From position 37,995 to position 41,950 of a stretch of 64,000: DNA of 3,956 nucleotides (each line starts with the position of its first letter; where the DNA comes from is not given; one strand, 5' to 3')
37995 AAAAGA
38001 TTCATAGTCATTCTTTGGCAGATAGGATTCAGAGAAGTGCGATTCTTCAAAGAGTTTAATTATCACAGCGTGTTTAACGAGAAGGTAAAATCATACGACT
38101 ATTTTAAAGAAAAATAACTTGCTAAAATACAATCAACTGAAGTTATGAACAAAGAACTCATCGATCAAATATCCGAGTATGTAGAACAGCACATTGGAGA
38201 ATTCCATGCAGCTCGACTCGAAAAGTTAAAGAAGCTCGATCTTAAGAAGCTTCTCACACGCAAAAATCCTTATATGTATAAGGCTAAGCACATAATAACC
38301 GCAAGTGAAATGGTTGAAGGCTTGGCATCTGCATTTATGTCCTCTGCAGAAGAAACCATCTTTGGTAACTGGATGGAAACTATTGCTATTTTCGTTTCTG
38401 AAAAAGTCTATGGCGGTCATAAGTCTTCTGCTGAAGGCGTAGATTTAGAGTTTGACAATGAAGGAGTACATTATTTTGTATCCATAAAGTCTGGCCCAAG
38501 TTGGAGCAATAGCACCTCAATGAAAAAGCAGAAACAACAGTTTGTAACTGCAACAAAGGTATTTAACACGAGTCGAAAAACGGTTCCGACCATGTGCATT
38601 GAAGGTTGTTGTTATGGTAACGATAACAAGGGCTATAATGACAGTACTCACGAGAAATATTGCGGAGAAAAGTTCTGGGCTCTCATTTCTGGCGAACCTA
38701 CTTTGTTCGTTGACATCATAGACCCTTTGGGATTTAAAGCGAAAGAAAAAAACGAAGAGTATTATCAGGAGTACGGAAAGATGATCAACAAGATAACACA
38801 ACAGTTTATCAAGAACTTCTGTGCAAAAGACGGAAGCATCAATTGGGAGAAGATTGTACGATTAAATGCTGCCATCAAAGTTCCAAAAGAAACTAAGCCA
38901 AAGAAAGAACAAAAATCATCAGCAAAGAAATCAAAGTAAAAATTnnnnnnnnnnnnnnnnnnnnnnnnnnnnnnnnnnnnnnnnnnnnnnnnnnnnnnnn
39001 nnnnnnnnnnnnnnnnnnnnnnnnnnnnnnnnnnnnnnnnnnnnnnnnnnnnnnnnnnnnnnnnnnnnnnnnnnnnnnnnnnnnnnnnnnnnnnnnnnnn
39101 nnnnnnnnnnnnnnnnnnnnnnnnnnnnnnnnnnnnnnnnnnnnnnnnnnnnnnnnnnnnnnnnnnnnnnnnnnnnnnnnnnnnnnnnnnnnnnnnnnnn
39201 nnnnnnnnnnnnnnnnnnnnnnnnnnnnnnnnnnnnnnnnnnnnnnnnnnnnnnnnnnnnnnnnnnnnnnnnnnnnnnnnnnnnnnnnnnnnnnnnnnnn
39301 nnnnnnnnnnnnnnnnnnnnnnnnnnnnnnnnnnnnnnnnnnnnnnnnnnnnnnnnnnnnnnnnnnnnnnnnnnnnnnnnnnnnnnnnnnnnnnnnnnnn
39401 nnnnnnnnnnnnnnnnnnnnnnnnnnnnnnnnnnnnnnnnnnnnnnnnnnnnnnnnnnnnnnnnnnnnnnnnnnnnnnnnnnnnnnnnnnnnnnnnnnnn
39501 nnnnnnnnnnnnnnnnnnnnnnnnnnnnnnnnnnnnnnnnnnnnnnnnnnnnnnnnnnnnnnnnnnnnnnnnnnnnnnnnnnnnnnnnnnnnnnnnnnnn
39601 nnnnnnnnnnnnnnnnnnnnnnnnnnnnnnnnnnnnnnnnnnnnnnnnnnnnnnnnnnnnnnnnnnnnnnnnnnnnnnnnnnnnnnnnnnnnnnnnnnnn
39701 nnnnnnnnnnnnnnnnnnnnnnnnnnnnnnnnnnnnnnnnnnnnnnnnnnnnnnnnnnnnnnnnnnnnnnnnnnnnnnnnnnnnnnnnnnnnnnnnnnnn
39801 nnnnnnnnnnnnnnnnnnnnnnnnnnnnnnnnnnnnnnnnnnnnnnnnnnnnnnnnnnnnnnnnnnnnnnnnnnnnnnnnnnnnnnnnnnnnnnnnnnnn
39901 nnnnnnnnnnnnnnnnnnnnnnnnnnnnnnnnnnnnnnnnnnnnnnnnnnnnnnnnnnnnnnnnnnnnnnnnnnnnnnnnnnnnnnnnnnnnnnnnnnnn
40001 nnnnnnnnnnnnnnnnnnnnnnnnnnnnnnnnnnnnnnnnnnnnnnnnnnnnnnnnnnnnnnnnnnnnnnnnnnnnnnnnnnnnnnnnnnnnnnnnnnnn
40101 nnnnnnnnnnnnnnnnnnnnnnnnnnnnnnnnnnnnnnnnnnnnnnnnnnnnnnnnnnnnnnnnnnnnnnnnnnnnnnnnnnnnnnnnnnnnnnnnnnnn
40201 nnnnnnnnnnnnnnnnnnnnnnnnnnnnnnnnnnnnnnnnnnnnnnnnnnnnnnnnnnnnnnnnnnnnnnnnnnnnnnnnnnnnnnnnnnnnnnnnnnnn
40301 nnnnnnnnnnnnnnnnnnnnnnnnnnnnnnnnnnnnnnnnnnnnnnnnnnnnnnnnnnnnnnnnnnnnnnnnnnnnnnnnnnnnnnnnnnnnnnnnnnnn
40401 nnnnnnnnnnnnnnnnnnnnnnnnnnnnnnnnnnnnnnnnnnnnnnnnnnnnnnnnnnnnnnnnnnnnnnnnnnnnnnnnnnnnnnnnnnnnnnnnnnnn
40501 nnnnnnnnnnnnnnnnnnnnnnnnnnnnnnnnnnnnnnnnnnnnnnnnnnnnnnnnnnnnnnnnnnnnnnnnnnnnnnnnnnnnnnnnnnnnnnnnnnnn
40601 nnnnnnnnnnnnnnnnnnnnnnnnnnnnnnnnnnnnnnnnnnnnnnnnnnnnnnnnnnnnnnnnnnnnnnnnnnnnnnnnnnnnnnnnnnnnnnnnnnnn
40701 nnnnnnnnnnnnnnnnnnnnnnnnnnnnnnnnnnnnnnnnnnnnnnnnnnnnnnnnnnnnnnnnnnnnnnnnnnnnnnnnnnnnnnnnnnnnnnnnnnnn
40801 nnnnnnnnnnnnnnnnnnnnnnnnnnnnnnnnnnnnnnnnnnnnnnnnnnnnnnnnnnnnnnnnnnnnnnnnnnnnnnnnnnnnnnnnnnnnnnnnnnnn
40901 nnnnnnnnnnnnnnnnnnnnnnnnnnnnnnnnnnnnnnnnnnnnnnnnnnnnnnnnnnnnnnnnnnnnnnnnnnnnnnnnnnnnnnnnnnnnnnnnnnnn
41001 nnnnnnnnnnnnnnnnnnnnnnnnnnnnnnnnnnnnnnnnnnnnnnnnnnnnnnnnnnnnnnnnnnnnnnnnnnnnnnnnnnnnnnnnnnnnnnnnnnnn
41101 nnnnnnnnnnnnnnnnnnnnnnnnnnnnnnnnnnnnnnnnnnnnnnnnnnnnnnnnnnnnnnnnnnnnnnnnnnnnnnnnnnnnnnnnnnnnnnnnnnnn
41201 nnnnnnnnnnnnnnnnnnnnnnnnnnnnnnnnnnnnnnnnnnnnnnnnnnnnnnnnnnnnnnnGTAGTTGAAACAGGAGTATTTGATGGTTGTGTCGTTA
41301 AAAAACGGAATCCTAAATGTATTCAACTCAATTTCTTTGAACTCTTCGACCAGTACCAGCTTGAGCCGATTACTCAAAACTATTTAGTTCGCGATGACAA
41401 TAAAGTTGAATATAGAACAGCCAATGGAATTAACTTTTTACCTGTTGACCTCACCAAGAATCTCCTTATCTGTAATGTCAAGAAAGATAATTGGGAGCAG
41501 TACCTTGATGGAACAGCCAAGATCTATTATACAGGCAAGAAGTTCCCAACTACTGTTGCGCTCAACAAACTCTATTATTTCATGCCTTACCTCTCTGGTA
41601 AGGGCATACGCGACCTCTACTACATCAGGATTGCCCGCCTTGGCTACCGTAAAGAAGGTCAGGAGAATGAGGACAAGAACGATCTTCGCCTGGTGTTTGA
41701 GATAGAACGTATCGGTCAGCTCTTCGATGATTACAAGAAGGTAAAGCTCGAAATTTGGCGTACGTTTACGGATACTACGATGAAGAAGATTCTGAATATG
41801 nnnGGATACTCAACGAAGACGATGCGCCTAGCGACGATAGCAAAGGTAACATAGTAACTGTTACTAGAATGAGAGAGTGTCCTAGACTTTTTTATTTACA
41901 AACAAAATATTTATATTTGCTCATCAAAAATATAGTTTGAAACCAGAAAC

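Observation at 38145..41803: Restriction-modification-like operon with two different nuclease-like ORFs and a single m5C methyltransferase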

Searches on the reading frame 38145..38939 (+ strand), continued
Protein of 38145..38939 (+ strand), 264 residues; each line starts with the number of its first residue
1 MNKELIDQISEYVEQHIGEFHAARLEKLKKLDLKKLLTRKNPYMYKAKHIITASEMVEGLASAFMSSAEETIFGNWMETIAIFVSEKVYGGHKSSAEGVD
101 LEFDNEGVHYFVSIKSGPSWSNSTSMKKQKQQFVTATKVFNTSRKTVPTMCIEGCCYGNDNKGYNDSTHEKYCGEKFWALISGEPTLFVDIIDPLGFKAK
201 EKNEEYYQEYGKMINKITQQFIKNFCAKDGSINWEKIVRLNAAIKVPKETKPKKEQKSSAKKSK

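Call 75: search_dna_similar(query=window:38145-38939:+, collection=plasmids, mode=protein, max_rows=12)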
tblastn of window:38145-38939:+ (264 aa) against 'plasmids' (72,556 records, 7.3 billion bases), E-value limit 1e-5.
Records with a match: 13; places in all: 13; records where one place covers at least 80% of the query: 10.
Best place of each record, by identity: <60% 13.
By first word of the organism name: Klebsiella 3; Aeromonas 3; Photobacterium 2; Salmonella 1; Enterobacter 1; Raoultella 1; Citrobacter 1; Acinetobacter 1.
By predicted mobility (MOB-suite, as given by PLSDB): mobilizable 11; non-mobilizable 2.
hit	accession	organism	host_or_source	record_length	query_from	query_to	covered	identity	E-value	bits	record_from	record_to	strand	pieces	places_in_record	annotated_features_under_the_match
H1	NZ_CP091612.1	Salmonella enterica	Homo sapiens,feces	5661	9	245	90%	45.2%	1e-55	199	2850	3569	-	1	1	PmeII family type II restriction endonuclease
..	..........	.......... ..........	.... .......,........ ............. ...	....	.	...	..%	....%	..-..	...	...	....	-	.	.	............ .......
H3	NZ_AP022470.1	Enterobacter roggenkampii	-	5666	9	245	90%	45.2%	1e-55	199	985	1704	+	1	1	PmeII family type II restriction endonuclease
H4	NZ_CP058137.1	Klebsiella quasipneumoniae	culture,Wastewater influent sample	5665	9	245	90%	45.2%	1e-55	199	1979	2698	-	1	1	PmeII family type II restriction endonuclease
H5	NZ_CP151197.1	Klebsiella variicola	sewage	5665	9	245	90%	45.2%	1e-55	199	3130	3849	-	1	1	PmeII family type II restriction endonuclease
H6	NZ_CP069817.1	Raoultella planticola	-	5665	9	241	88%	45.6%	3e-55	197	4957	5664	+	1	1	none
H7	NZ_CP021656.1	Aeromonas salmonicida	culture,rock biofilm and bottom ...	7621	9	246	90%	43.8%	9e-55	196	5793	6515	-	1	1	PmeII family type II restriction endonuclease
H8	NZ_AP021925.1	Aeromonas sp. WP2-W18-CRE-05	-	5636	9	243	89%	44.4%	2e-55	198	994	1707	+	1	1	PmeII family type II restriction endonuclease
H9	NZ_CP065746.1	Aeromonas allosaccharophila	-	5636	9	243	89%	44.4%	2e-55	198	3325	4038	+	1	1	PmeII family type II restriction endonuclease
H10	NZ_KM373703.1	Citrobacter sp. 36-4CPA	-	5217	41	245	78%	46.6%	2e-53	192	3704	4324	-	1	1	PmeII family type II restriction endonuclease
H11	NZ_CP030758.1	Acinetobacter schindleri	whole organism,the condensate water of ...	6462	9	238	87%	38.3%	7e-40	153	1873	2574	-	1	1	PmeII family type II restriction endonuclease | site-specific DNA-methyltransferase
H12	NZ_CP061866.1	Photobacterium damselae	Seriola lalandi,cell culture,caudal ...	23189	53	245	73%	42.9%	6e-44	165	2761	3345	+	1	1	hypothetical protein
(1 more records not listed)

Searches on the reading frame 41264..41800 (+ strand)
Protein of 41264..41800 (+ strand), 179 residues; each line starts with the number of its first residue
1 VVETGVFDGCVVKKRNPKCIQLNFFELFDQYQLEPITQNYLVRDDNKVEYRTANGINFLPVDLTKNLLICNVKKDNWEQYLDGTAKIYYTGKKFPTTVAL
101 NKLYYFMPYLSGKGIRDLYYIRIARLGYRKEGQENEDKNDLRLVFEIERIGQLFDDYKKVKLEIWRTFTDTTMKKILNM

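Call 37: search_protein_families(library=pfam, proteins=[window:41264-41800:+], max_evalue=10)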
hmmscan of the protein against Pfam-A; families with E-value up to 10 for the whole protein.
seq(179 aa): 0 families

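Call 38: find_homologous_proteins(query=window:41303-41800:+, max_evalue=0.001)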
Query seq(166 aa) (166 aa): 618 proteins with E <= 0.001 among 663 candidates; the best 120 are listed.
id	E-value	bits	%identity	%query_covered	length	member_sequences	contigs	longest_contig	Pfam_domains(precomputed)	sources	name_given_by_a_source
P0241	1.4e-85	303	84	96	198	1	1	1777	-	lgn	-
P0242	2.3e-85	303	84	96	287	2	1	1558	-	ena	-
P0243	1.2e-84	300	82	96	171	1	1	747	-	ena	-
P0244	1.6e-84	300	85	95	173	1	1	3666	-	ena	-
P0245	1.8e-84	300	84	95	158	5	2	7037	-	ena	-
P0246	2.1e-84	300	82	96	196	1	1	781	-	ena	-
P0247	1.1e-83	297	83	95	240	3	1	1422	-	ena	-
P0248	2.9e-83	296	84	95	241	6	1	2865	PF00145.24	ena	-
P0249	8.5e-83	294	82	96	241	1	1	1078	-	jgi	jgi:hypothetical protein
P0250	1.1e-82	294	79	98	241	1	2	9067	-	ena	-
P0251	2.1e-82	293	81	96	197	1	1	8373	-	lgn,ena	-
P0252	3.0e-82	293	81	96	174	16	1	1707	-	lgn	-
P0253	5.0e-82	292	82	95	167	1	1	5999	-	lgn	-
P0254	8.2e-82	291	84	95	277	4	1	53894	-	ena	-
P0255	1.9e-81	290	79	96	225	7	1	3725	-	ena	-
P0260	2.6e-79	283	82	93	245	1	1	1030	PF00145.24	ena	-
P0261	2.7e-79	283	82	93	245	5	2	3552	PF00145.24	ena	-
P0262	2.8e-79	283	82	93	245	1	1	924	PF00145.24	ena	-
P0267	1.2e-78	281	80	95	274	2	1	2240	PF01555.25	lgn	-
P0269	5.7e-78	279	80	93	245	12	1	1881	PF00145.24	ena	-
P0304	3.4e-60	221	66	96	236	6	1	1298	PF01555.25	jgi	jgi:hypothetical protein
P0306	8.0e-59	216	66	95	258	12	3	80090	PF00145.24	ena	-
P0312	2.1e-57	212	64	95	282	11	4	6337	PF01555.25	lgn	-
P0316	1.1e-56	209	63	96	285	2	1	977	PF00145.24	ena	-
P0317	2.3e-56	208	62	96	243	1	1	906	PF22837.2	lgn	-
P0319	3.4e-56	208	62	95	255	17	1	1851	PF00145.24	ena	-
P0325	2.0e-55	205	59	99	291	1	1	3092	PF22837.2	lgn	-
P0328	5.2e-55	204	62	95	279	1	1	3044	PF00145.24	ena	-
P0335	3.4e-54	201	63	95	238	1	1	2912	PF00145.24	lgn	-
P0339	7.1e-54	200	60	95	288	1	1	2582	PF00145.24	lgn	-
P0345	8.1e-53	197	61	95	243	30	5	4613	PF00145.24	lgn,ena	-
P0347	1.3e-52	196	62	95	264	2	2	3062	PF00145.24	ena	-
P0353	9.0e-52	193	60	95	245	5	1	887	PF00145.24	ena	-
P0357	1.3e-51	193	61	95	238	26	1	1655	PF00145.24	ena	-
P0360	2.2e-51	192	59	95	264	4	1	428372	PF00145.24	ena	-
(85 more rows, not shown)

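Call 45: predict_structure(alignment_id=A2)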
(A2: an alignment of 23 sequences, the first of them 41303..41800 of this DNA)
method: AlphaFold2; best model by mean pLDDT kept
length: 166 residues; sequences in the alignment: 23
mean_pLDDT: 73.0   pTM: 0.70
mean pLDDT of the five models: 73.0, 72.8, 67.4, 66.9, 52.8
residues with pLDDT >= 90: 3; 70-90: 100; 50-70: 46; < 50: 17
segments of 3 or more residues with pLDDT < 50: 1-9
pLDDT, mean of each block of 10 residues (from residue 1): 44 64 67 58 74 83 75 65 61 87 89 81 82 86 83 62 84
secondary structure, 60 per line:
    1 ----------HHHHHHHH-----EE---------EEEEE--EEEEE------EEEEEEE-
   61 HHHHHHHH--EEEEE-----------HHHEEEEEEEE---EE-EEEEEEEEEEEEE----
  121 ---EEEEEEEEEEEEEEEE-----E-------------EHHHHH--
elements in order: H11-18 E35-39 E42-46 E53-59 H61-68 E71-75 E90-97 E104-116 E124-139 H160-164
